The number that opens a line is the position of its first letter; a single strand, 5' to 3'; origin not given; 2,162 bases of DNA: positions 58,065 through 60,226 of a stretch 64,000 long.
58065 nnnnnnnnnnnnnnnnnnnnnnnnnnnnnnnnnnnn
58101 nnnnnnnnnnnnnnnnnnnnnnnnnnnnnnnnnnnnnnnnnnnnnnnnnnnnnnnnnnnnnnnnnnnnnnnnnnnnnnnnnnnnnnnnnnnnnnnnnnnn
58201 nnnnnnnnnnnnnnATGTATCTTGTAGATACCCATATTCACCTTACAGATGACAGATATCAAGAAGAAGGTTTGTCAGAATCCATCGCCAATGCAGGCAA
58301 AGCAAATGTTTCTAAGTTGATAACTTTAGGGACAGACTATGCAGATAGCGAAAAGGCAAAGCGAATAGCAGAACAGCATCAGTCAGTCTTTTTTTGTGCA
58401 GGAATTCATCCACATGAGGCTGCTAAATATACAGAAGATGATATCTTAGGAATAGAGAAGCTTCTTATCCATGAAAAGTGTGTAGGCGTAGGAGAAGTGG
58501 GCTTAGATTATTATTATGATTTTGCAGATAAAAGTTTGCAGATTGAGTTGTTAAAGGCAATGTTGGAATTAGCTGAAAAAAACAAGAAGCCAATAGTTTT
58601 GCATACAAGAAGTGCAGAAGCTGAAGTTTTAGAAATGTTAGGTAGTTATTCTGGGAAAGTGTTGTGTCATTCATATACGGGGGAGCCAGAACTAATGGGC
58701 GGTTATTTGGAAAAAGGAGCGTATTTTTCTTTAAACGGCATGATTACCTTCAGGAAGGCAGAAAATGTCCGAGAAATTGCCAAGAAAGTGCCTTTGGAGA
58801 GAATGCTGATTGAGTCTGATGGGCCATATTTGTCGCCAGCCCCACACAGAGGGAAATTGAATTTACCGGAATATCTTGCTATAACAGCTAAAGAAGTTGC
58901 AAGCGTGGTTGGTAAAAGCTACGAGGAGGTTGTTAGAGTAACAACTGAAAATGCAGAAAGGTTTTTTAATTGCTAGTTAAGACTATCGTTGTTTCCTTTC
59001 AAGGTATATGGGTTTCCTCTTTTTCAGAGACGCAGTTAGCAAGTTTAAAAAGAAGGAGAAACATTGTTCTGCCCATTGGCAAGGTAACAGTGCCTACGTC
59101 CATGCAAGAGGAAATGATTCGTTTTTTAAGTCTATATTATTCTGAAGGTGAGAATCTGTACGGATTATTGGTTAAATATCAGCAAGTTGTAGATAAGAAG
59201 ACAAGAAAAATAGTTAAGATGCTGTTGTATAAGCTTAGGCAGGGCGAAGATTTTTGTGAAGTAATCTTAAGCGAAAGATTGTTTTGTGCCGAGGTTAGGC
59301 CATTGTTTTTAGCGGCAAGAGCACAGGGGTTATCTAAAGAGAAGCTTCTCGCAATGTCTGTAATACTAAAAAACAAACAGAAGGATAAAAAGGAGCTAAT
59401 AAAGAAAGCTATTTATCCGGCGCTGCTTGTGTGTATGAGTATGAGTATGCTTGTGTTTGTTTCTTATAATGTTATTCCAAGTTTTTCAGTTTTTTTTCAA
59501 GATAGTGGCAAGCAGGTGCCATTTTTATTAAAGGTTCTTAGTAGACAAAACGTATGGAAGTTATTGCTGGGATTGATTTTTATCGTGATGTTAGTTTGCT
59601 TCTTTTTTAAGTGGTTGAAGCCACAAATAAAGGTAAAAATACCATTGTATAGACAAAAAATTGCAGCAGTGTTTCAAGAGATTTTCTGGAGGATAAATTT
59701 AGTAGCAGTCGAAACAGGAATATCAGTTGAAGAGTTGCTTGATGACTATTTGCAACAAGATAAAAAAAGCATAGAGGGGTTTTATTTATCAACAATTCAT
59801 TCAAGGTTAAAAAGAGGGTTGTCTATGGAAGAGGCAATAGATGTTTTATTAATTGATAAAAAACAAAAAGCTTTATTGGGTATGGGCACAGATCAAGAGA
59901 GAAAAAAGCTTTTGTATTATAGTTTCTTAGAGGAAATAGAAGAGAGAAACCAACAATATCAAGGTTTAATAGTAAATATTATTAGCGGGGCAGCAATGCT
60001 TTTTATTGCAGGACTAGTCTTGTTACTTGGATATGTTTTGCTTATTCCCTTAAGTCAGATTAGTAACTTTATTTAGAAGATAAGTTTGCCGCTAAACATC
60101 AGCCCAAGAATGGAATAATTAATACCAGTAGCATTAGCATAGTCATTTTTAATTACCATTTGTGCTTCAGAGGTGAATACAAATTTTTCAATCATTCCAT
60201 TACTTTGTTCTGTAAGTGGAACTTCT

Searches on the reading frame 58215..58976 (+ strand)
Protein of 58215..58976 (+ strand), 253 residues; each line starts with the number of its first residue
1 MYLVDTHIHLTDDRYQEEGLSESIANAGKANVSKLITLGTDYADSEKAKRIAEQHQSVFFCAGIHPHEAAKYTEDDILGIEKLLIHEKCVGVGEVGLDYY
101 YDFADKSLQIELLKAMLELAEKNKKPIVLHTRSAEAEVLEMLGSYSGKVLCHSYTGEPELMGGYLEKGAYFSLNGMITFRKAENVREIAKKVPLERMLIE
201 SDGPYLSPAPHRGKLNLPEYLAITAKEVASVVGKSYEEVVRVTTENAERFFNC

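Call 20: search_protein_families(library=ncbifam, max_evalue=0.1, proteins=[window:58215-58976:+])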
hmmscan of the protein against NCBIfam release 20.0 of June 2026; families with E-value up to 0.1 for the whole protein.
window:58215-58976:+ (253 aa): 5 families
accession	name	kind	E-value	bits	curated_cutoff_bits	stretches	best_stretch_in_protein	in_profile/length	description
TIGR00010.1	TIGR00010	subfamily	5.5e-76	255.3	206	1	3-252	1-252/253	YchF/TatD family DNA exonuclease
NF008075.0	PRK10812.1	equivalog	8.2e-47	159.6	438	1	1-252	1-255/265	metal-dependent hydrolase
NF007745.0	PRK10425.1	equivalog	1.3e-37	129.5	395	1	5-252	3-257/260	3'-5' ssDNA/RNA exonuclease TatD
NF041926.1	QatD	equivalog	4e-26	91.6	230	1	5-248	1-237/239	Qat anti-phage system TatD family nuclease QatD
NF008522.0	PRK11449.1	equivalog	1e-25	90.3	481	1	3-252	5-257/259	metal-dependent hydrolase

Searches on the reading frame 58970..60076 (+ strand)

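Call 20: search_protein_families(library=ncbifam, max_evalue=0.1, proteins=[window:58970-60076:+])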
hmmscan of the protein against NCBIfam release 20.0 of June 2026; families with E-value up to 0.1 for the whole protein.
window:58970-60076:+ (368 aa): 6 families
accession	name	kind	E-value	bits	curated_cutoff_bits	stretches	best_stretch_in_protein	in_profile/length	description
NF041012.2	T4P_ComGB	equivalog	3.8e-17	62.6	240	1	46-363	3-329/332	competence type IV pilus assembly protein ComGB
TIGR02120.1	GspF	equivalog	3.7e-08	33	424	1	66-217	86-241/401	type II secretion system inner membrane protein GspF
NF052607.1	T4PiliAsmPilCThrm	equivalog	8.9e-05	21.7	700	1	66-214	89-240/406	type IV pilus assembly protein PilC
NF007861.0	PRK10573.1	equivalog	0.00014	21.1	401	1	45-291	60-320/401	protein transport protein HofC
NF047826.1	T3SSXpsF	equivalog_domain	0.00049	19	650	1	114-231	138-252/405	type II secretion system protein XpsF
NF052606.1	T4PiliAsmPilCMyx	equivalog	0.0029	16.5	700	1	72-213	109-254/419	type IV pilus assembly protein PilC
